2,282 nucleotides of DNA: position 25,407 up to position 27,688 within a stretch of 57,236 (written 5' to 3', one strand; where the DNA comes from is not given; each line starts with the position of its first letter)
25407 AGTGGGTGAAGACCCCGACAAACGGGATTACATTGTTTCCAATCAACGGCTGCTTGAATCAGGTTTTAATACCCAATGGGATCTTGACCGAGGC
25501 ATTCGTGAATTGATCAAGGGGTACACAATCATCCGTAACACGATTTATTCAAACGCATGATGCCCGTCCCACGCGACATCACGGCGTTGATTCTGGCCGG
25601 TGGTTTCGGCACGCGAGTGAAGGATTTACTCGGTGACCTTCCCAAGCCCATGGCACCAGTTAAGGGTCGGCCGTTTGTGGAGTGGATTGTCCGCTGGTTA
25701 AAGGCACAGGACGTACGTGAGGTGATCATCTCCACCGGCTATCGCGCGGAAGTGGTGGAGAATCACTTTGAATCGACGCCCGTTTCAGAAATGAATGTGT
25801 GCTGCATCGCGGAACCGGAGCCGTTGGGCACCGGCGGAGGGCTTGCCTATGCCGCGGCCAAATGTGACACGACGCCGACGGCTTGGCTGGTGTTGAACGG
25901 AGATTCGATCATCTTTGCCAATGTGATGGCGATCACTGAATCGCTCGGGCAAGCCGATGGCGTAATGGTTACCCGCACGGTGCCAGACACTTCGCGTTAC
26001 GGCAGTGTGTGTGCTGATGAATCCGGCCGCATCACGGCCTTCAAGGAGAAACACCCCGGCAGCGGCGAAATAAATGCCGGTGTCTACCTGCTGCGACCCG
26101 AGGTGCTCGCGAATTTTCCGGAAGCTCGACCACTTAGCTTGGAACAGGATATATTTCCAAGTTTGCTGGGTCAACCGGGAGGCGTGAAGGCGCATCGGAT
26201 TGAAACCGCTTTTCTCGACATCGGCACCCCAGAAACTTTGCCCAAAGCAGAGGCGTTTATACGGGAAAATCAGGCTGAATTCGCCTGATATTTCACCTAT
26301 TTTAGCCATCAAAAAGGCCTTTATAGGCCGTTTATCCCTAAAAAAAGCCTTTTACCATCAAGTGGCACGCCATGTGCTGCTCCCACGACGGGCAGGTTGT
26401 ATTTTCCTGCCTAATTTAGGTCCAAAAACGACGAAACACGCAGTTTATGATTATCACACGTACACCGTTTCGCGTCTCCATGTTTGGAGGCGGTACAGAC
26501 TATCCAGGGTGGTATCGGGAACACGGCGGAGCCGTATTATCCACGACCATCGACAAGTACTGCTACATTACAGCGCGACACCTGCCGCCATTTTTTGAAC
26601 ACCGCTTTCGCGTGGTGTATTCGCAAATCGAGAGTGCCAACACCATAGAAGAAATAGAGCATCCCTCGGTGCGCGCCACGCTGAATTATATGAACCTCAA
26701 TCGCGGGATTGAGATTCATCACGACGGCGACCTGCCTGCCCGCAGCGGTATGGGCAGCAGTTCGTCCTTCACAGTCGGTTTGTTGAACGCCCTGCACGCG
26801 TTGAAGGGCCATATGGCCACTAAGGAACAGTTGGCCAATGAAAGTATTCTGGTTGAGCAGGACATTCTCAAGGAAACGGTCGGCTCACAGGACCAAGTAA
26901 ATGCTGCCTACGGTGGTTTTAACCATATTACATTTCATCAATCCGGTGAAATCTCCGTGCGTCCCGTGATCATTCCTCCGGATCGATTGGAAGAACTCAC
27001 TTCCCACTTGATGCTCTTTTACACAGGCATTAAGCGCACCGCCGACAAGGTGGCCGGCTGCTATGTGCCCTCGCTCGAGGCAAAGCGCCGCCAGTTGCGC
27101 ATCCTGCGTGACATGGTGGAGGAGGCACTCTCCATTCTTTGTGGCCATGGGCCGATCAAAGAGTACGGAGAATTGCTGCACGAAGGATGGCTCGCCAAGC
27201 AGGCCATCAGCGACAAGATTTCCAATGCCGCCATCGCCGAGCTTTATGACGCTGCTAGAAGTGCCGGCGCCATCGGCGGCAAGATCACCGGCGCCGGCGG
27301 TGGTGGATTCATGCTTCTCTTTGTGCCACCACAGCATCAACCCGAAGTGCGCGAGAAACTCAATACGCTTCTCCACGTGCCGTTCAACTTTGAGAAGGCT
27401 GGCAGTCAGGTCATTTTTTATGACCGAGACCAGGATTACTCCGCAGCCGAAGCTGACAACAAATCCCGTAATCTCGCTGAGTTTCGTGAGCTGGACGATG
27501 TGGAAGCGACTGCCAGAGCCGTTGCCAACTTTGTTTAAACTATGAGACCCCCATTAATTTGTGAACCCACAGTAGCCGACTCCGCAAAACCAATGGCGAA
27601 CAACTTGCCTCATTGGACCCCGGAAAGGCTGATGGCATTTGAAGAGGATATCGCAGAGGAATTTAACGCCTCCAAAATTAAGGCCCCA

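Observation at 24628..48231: Flagellum-embedded ~24-kb glycosylation island predicted to build and attach a heavily tailored GDP-heptose-derived deoxysugar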

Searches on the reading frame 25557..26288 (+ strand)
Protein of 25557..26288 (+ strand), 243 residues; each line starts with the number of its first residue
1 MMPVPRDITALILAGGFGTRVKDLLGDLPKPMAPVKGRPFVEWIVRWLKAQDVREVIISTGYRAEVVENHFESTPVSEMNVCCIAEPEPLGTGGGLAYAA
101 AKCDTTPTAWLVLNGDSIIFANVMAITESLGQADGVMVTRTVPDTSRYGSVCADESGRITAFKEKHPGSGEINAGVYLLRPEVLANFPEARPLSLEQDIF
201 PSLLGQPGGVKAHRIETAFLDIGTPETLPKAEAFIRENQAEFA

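Call 3: search_protein_families(library=pfam, proteins=[window:25557-26288:+], max_evalue=0.001)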
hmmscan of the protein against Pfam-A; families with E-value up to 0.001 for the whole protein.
window:25557-26288:+ (243 aa): 2 families
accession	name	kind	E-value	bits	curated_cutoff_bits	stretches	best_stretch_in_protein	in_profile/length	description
PF00483.29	NTP_transferase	-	8.1e-28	98.1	21.2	1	10-237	2-244/245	Nucleotidyl transferase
PF12804.13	NTP_transf_3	-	9e-14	52.4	27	1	10-119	1-98/160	MobA-like NTP transferase domain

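Call 5: search_protein_families(library=ncbifam, proteins=[window:25557-26288:+], max_evalue=0.001)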
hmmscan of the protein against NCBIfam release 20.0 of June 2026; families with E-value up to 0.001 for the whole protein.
window:25557-26288:+ (243 aa): 37 families (the best 25 are shown)
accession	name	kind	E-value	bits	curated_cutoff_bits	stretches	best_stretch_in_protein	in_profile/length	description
NF052502.1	man1P_GTase_Rv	exception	2.1e-46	158.4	440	1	9-230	2-225/352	mannose-1-phosphate guanylyltransferase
NF049965.1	GlMnHpPGnyltfHddC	equivalog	3.7e-41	141.2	300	1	9-227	2-213/221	D-glycero-D-manno-heptose 1-phosphate guanosyltransferase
TIGR03992.1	Arch_glmU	subfamily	6.3e-30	104.3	292.1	1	9-232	2-224/393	bifunctional sugar-1-phosphate nucleotidylyltransferase/acetyltransferase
NF045761.1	NAMPUrTaseMurU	equivalog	6e-20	72.1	250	1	9-232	2-224/226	N-acetylmuramate alpha-1-phosphate uridylyltransferase MurU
NF041313.1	UDPGP_AglF_Halo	equivalog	1e-18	67.7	400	1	9-231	2-230/234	UTP--glucose-1-phosphate uridylyltransferase AglF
NF010935.0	PRK14355.1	equivalog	3.7e-17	62.1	718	1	7-184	3-183/459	bifunctional UDP-N-acetylglucosamine diphosphorylase/glucosamine-1-phosphate N-acetyltransferase GlmU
TIGR02623.1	G1P_cyt_trans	equivalog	1.7e-16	60.4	300.25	2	9-81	2-74/255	glucose-1-phosphate cytidylyltransferase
NF041173.1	Sug_nt_acttase_Thmprot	equivalog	1.7e-16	60.2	600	1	9-186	2-175/405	bifunctional sugar-1-phosphate nucleotidylyltransferase/acetyltransferase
NF010936.0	PRK14356.1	equivalog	7.9e-16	58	666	1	9-184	7-184/456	bifunctional UDP-N-acetylglucosamine diphosphorylase/glucosamine-1-phosphate N-acetyltransferase GlmU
TIGR01208.1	rmlA_long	equivalog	1.8e-15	56.7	320.25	1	10-237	2-236/353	glucose-1-phosphate thymidylyltransferase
TIGR01173.1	glmU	equivalog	5.2e-15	55.2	366.85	1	9-185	2-178/452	bifunctional UDP-N-acetylglucosamine diphosphorylase/glucosamine-1-phosphate N-acetyltransferase GlmU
NF010938.0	PRK14358.1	equivalog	7.7e-15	54.4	500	1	6-179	6-181/481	bifunctional N-acetylglucosamine-1-phosphate uridyltransferase/glucosamine-1-phosphate acetyltransferase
NF045697.1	MurNAcPUrMurU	equivalog_domain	1.7e-14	53.8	370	1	11-234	1-227/229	N-acetylmuramate alpha-1-phosphate uridylyltransferase MurU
NF010934.1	PRK14354.1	equivalog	1.7e-13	49.9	450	1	10-185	2-178/447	bifunctional UDP-N-acetylglucosamine diphosphorylase/glucosamine-1-phosphate N-acetyltransferase GlmU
NF010933.0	PRK14353.1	equivalog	3.4e-12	45.7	505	1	6-168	4-162/453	bifunctional UDP-N-acetylglucosamine diphosphorylase/glucosamine-1-phosphate N-acetyltransferase GlmU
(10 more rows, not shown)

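Call 56: search_solved_structures(query=window:25557-26288:+, max_evalue=1e-12)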
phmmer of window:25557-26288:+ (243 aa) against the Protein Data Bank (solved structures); distinct sequences matched with E-value up to 1e-12: 9.
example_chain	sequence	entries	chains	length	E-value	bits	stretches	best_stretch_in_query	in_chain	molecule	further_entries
5xhw_A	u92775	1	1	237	1.4e-34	122.8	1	10-231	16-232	Putative 6-deoxy-D-mannoheptose pathway protein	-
6jq8_A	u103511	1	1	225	1e-33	119.9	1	10-231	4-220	Putative 6-deoxy-D-mannoheptose pathway protein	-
7x8j_A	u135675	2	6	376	2.5e-31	112.1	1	9-226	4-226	Mannose-1-phosphate guanylyltransferase 1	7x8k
8yre_D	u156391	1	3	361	3.2e-31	111.8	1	9-226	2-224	Mannose-1-phosphate guanylyltransferase 1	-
7d72_K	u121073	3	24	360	4.5e-28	101.5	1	9-227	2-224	Mannose-1-phosphate guanyltransferase beta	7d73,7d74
7whr_B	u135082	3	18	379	2.8e-24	89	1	8-226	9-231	Nucleotidyl transferase family protein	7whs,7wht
8x7s_B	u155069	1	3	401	1.2e-21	80.4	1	5-223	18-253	UTP--glucose-1-phosphate uridylyltransferase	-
4y7t_A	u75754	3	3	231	4.8e-15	58.8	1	9-240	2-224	Nucleotidyl transferase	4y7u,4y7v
1tzf_A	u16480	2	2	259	4.3e-14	55.7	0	10-187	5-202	Glucose-1-phosphate cytidylyltransferase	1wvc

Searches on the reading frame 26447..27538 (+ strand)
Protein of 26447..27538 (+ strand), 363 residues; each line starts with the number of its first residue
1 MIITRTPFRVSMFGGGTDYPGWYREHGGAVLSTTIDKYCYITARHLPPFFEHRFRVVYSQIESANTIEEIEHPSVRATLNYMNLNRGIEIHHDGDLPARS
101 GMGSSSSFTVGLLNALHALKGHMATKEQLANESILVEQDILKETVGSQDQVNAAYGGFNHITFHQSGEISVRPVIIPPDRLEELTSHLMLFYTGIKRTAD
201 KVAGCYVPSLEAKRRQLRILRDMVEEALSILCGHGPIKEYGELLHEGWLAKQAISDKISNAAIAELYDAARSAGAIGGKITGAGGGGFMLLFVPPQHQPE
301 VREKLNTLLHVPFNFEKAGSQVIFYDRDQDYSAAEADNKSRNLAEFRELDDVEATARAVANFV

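Call 3: search_protein_families(library=pfam, proteins=[window:26447-27538:+], max_evalue=0.001)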
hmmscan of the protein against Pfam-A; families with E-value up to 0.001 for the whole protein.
window:26447-27538:+ (363 aa): 2 families
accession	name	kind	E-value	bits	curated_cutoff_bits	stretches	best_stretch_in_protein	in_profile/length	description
PF00288.32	GHMP_kinases_N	-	8.5e-13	48.8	22.3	1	79-157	11-87/87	GHMP kinases N terminal domain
PF08544.19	GHMP_kinases_C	-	1.9e-10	41.4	21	1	235-307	8-81/85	GHMP kinases C terminal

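Call 5: search_protein_families(library=ncbifam, proteins=[window:26447-27538:+], max_evalue=0.001)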
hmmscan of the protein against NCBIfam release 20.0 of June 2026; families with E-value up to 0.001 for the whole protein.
window:26447-27538:+ (363 aa): 12 families
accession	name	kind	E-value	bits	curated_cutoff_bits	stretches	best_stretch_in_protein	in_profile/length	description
NF049969.1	GlMnHpPKinHddA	equivalog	2.6e-38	132.3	600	1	2-319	3-332/338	D-glycero-D-manno-heptose 7-phosphate kinase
NF009948.0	PRK13412.1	equivalog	1.3e-27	95.9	721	1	83-309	722-948/974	bifunctional fucokinase/fucose-1-phosphate guanylyltransferase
TIGR00549.1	mevalon_kin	equivalog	2.3e-18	66.7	163.05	1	29-290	18-274/276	mevalonate kinase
NF003036.0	PRK03926.1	equivalog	5.3e-18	65.1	403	1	72-305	57-279/302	mevalonate kinase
NF003006.0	PRK03817.1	equivalog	1.1e-12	47.6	443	1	2-199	2-193/352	galactokinase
TIGR00131.1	gal_kin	equivalog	2.4e-11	43.2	226.65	1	79-173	102-196/388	galactokinase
NF001816.0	PRK00555.1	equivalog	2.5e-07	30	509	0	94-180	98-184/363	galactokinase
NF002288.1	PRK01212.1-4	equivalog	3e-07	29.8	194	1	74-138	63-127/303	homoserine kinase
NF003472.0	PRK05101.1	equivalog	8.7e-07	28.2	499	1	80-179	105-204/382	galactokinase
TIGR01920.1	Shik_kin_archae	equivalog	2.2e-05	23.9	126.85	1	74-162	56-144/266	shikimate kinase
NF003705.0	PRK05322.1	equivalog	2.2e-05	23.4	385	0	81-160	106-185/388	galactokinase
TIGR00191.1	thrB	equivalog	3.6e-05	22.8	168.25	1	78-167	70-152/304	homoserine kinase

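Call 55: search_solved_structures(query=window:26447-27538:+, max_evalue=0.00001)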
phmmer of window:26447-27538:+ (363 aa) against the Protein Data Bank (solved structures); distinct sequences matched with E-value up to 0.00001: 15.
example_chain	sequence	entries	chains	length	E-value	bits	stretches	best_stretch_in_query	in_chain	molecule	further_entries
4usm_A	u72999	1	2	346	2.8e-37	132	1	2-301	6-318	PUTATIVE SUGAR KINASE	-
4usk_A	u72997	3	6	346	2.9e-37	131.9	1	2-301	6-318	PUTATIVE SUGAR KINASE | SUGAR KINASE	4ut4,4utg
3k85_A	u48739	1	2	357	4.4e-35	124.8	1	3-320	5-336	D-glycero-D-manno-heptose 1-phosphate kinase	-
4n3o_A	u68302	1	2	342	2.1e-28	102.8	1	2-300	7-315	Putative D-glycero-D-manno-heptose 7-phosphate kinase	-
9iip_A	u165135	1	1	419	1.4e-16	63.9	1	83-303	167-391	L-fucokinase/L-fucose-1-P guanylyltransferase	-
5yys_A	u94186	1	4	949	1.8e-15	60.3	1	83-303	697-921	L-fucokinase, L-fucose-1-P guanylyltransferase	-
9iit_A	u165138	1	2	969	1.9e-15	60.2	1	83-303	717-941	L-fucokinase/L-fucose-1-P guanylyltransferase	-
6mde_A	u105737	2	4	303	4.7e-11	45.7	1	67-303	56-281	Mevalonate kinase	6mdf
4hac_A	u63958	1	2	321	5.3e-11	45.6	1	67-303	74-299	Mevalonate kinase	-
8teb_A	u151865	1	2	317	1.5e-10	44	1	70-305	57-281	Mevalonate kinase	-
1vis_A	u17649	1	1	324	8.1e-10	41.7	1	74-307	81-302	Mevalonate kinase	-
1kkh_A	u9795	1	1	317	8.3e-10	41.6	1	74-307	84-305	Mevalonate Kinase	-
1s4e_A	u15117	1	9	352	6.1e-08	35.5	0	3-220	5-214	Galactokinase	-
2cz9_A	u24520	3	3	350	7.8e-07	31.8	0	2-199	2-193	Probable galactokinase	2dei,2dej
2x7i_A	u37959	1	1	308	5.7e-06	29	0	82-293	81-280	MEVALONATE KINASE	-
